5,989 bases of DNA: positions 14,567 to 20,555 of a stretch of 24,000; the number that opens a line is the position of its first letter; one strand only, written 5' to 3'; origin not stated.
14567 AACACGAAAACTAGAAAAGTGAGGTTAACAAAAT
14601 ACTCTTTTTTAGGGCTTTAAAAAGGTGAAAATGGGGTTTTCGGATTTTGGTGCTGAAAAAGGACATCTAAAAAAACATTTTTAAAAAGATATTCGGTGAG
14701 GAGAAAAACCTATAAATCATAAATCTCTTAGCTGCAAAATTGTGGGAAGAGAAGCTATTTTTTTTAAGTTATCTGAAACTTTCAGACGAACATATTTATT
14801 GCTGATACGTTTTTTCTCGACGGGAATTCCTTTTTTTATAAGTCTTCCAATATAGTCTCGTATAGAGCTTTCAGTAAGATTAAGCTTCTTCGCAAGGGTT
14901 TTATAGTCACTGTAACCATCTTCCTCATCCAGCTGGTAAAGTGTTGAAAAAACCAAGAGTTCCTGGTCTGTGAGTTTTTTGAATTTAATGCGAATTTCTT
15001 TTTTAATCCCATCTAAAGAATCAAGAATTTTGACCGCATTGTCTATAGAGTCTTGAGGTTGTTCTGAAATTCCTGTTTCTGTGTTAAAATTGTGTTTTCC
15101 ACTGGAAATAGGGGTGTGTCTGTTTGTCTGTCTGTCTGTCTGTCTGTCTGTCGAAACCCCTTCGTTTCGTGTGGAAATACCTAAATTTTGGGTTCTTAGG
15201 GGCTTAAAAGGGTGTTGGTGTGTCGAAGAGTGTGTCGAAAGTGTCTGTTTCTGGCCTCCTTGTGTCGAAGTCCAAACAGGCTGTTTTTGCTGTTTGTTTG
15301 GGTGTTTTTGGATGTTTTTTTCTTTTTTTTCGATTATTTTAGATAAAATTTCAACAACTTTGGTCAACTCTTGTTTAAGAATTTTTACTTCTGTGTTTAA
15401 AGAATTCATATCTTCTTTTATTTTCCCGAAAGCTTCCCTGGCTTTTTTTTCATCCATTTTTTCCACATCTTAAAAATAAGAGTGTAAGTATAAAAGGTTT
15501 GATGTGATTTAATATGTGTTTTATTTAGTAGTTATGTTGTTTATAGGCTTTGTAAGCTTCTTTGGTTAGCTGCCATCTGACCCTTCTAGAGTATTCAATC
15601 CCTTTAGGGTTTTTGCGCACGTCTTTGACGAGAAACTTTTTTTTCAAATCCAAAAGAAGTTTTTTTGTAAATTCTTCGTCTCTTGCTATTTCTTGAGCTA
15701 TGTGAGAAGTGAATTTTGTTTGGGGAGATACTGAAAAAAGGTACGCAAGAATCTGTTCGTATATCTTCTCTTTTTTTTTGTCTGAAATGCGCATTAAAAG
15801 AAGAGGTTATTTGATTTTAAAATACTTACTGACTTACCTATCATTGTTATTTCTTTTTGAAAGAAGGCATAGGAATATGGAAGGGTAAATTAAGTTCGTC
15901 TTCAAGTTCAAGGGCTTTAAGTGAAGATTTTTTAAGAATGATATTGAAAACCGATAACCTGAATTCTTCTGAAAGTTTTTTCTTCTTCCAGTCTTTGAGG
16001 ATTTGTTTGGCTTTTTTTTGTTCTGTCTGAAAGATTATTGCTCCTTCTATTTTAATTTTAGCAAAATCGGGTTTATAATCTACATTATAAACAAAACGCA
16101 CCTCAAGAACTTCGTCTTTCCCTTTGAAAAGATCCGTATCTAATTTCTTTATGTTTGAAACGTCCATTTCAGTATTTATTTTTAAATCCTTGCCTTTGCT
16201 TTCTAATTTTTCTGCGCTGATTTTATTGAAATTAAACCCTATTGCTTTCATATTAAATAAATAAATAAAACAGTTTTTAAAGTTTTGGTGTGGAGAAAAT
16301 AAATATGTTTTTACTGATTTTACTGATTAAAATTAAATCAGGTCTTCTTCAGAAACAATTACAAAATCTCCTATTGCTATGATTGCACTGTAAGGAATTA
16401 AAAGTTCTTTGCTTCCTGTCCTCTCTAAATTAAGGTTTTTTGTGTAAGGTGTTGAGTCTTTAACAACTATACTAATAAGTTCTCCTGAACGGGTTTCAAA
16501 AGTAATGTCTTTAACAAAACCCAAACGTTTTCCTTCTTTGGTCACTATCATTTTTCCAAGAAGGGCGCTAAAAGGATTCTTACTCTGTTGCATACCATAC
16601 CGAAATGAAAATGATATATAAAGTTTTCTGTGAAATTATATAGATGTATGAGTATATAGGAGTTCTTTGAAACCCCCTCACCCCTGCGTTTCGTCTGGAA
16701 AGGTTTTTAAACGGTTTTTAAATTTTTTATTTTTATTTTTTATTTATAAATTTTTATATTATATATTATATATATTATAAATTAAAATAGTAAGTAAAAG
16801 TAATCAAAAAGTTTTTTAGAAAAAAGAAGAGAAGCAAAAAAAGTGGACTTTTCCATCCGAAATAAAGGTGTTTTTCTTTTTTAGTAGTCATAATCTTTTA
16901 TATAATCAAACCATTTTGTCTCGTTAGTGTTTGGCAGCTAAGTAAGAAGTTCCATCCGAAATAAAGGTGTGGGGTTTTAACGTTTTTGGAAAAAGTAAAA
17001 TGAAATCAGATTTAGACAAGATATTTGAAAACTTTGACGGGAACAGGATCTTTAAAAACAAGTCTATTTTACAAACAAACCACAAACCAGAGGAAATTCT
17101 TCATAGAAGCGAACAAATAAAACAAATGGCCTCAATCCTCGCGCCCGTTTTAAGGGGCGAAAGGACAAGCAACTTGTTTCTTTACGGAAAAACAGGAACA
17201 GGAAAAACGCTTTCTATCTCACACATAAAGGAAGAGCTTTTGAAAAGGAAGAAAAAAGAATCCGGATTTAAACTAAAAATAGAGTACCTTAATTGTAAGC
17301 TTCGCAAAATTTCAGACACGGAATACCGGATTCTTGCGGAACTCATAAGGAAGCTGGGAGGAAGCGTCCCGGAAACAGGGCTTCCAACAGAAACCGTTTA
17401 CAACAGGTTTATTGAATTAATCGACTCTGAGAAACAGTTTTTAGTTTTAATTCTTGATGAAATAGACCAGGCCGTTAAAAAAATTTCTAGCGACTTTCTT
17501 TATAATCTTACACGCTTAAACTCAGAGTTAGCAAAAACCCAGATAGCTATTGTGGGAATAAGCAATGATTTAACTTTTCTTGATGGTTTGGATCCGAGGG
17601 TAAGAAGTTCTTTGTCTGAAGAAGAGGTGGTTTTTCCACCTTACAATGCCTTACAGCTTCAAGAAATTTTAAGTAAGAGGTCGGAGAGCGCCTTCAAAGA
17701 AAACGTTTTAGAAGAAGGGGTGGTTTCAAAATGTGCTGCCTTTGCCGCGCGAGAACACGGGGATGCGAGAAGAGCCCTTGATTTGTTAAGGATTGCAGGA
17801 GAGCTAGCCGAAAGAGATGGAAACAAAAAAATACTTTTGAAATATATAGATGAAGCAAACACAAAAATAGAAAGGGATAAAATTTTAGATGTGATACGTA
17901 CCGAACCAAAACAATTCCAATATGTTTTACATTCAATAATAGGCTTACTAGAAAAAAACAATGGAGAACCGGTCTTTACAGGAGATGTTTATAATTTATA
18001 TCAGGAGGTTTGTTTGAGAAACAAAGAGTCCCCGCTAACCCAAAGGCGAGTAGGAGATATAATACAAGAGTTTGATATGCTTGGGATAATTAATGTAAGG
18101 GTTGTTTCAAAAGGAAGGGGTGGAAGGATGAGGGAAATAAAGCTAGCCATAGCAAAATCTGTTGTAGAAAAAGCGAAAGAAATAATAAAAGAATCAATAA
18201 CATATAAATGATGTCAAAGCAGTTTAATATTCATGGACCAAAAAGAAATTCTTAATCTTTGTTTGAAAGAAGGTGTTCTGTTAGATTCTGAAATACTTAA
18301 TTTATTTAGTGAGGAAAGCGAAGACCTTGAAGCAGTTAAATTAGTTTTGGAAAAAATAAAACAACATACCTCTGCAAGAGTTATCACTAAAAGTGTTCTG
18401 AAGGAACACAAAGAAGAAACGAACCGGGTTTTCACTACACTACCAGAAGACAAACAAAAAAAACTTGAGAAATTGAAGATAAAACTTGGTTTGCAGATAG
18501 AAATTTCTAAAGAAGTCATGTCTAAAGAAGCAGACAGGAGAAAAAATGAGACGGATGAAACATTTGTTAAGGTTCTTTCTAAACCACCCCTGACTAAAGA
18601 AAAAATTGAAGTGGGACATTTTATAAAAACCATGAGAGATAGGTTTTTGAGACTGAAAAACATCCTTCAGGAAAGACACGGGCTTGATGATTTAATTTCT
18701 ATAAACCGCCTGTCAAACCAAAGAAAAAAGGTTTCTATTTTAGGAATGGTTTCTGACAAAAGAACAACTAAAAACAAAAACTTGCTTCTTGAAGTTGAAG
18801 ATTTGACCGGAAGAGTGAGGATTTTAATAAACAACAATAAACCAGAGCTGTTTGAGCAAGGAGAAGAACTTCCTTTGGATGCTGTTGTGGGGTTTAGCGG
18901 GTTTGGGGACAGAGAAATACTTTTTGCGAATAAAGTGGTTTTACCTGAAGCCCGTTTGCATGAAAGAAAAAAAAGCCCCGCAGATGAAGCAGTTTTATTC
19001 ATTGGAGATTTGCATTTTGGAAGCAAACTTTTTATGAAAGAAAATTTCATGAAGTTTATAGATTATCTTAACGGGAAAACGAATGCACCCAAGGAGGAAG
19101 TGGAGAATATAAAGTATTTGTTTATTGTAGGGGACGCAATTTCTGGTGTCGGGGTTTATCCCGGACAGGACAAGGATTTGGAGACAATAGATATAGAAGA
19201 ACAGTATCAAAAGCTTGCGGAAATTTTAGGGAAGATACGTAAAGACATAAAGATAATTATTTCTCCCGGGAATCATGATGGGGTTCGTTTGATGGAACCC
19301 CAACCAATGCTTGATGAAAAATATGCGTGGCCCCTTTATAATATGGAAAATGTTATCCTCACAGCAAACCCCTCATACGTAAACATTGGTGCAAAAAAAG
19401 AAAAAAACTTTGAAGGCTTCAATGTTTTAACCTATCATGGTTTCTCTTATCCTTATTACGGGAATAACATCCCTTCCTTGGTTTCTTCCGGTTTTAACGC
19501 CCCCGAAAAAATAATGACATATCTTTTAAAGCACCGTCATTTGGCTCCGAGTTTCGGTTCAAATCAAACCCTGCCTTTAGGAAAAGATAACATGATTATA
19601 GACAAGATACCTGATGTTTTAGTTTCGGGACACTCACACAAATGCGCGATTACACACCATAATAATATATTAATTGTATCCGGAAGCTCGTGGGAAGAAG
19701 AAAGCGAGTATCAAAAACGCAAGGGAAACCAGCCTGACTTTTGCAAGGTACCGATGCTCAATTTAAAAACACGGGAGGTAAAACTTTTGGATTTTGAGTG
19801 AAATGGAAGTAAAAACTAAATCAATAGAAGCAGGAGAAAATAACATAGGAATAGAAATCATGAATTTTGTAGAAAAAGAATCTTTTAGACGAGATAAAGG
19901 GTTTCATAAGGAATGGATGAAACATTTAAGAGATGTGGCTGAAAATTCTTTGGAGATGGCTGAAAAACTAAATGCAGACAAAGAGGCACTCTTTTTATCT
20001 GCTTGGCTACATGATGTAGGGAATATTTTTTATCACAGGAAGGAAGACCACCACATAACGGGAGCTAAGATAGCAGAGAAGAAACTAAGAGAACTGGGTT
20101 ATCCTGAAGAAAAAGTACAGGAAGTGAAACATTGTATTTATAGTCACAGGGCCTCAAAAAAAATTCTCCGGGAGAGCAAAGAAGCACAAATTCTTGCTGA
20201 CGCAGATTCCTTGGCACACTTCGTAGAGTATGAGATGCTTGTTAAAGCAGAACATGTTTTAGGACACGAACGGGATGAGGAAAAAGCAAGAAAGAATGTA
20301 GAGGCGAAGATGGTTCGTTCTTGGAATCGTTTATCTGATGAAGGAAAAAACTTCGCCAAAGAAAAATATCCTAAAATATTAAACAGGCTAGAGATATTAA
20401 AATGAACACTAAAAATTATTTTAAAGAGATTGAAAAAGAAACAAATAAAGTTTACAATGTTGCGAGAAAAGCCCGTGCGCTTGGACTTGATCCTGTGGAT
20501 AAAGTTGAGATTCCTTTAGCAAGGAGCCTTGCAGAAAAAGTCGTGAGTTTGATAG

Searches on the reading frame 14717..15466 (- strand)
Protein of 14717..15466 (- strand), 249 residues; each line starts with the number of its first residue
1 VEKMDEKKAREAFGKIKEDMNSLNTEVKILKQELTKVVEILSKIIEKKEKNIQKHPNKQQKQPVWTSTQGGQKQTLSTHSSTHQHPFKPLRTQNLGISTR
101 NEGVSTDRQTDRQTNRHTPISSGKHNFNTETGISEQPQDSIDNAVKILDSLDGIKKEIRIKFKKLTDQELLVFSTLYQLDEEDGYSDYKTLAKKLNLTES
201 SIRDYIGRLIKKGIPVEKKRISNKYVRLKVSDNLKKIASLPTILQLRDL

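Call 28: search_protein_families(library=pfam, proteins=[window:14717-15466:-], max_evalue=0.01)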
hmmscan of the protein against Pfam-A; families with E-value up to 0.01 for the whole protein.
window:14717-15466:- (249 aa): 5 families
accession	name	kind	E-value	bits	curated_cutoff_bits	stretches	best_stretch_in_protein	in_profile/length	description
PF13730.12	HTH_36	-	3e-08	33.8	25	1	164-214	2-54/55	Helix-turn-helix domain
PF08279.18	HTH_11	-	2.7e-05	24.4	25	1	177-220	7-50/55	HTH domain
PF13412.12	HTH_24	-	0.00012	22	21.9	1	182-214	14-46/48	Winged helix-turn-helix DNA-binding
PF21984.2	DnaD_N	-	0.00013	22.5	27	1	164-214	13-64/101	DnaD N-terminal domain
PF01325.25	Fe_dep_repress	-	0.001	19.6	26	1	173-214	10-51/60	Iron dependent repressor, N-terminal DNA binding domain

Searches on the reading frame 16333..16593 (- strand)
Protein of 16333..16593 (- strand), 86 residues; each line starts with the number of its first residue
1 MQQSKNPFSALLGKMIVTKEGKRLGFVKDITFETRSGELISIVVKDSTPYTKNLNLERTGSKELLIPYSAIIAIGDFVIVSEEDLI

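Call 28: search_protein_families(library=pfam, proteins=[window:16333-16593:-], max_evalue=0.01)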
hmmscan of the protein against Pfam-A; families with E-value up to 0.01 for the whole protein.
window:16333-16593:- (86 aa): 1 family
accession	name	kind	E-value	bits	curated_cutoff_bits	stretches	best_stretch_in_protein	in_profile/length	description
PF05239.21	PRC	-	1.9e-10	41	21.2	1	9-81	7-72/78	PRC-barrel domain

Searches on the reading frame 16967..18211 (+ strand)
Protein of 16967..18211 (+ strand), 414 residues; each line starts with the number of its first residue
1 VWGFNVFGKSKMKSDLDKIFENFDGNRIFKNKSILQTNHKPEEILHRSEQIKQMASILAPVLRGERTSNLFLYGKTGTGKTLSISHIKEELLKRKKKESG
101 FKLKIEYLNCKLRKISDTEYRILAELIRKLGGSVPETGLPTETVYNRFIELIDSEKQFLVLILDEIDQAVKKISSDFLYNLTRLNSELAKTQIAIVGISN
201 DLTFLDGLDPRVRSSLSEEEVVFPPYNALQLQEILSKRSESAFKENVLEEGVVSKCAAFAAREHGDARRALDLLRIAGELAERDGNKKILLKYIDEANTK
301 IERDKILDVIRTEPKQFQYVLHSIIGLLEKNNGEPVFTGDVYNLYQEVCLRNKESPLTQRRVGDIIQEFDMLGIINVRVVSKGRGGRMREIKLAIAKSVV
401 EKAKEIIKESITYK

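Call 28: search_protein_families(library=pfam, proteins=[window:16967-18211:+], max_evalue=0.01)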
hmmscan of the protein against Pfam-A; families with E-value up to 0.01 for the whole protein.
window:16967-18211:+ (414 aa): 10 families
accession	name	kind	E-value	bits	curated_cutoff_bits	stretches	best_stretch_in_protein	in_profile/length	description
PF09079.17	Cdc6_C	-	1.9e-25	89.1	25.1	1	308-403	1-96/96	CDC6, C terminal winged helix domain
PF22703.2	Cdc6_lid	-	3e-24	85.1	27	1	233-298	2-67/68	Cdc6 AAA+ ATPase-type lid domain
PF13191.12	AAA_16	-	1.9e-10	41.9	32.6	1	45-185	3-159/167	AAA ATPase domain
PF13401.12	AAA_22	-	5.5e-10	40.1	27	1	67-198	5-123/130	AAA domain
PF01637.24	ATPase_2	-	7e-06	26.4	33.2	1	60-192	13-146/225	ATPase domain predominantly from Archaea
PF00004.35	AAA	-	9.4e-06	26.5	21.2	1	71-219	2-125/131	ATPase family associated with various cellular activities (AAA)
PF22606.2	Cdc6-ORC-like_ATPase_lid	-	2e-05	24.9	27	1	226-282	1-57/60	Cdc6/ORC-like, ATPase lid domain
PF05621.17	TniB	-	2e-05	24.5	22.4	1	58-203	26-167/189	Bacterial TniB protein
PF05729.18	NACHT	-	9.4e-05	22.7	26.7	1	70-173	3-97/167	NACHT domain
PF24883.2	NPHP3_N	-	0.0014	19.3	24.8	1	66-138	21-87/164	Nephrocystin 3, N-terminal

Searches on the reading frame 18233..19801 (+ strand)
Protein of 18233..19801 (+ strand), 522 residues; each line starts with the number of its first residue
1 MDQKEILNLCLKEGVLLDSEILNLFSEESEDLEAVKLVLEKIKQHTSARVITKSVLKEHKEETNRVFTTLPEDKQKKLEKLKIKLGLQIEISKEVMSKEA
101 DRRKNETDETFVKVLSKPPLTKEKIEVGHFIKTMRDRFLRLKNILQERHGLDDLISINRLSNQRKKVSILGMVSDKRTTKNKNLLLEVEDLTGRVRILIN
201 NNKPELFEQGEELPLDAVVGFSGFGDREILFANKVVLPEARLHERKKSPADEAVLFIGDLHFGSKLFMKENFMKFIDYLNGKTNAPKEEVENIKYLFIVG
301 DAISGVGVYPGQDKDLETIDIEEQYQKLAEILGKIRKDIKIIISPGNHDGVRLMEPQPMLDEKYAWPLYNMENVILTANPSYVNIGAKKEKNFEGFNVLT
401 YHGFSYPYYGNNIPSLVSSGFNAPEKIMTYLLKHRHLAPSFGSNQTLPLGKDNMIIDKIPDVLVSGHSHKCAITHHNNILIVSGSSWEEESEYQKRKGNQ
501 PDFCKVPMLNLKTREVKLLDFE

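Call 28: search_protein_families(library=pfam, proteins=[window:18233-19801:+], max_evalue=0.01)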
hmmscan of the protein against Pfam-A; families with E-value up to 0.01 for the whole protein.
window:18233-19801:+ (522 aa): 3 families
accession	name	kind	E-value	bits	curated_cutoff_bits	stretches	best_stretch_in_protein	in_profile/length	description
PF00149.33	Metallophos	-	1.5e-10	42.3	21.5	1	254-471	3-191/191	Calcineurin-like phosphoesterase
PF04042.21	DNA_pol_E_B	-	2.4e-09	37.4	29.1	1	254-469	1-205/210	DNA polymerase alpha/epsilon subunit B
PF01336.31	tRNA_anti-codon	-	4.6e-06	26.9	27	1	167-223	1-55/75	OB-fold nucleic acid binding domain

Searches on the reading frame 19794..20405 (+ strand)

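Call 28: search_protein_families(library=pfam, proteins=[window:19794-20405:+], max_evalue=0.01)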
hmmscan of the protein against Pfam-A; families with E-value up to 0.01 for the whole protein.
window:19794-20405:+ (203 aa): 3 families
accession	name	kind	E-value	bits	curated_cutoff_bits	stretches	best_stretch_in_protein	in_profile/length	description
PF01966.28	HD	-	1.1e-13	51.9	22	1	43-141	3-114/116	HD domain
PF13875.12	DUF4202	-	2.1e-07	31.4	35.1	1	83-190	80-172/183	Domain of unknown function (DUF4202)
PF08668.18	HDOD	-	0.00083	19.3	22.9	1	21-114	77-170/196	HDOD domain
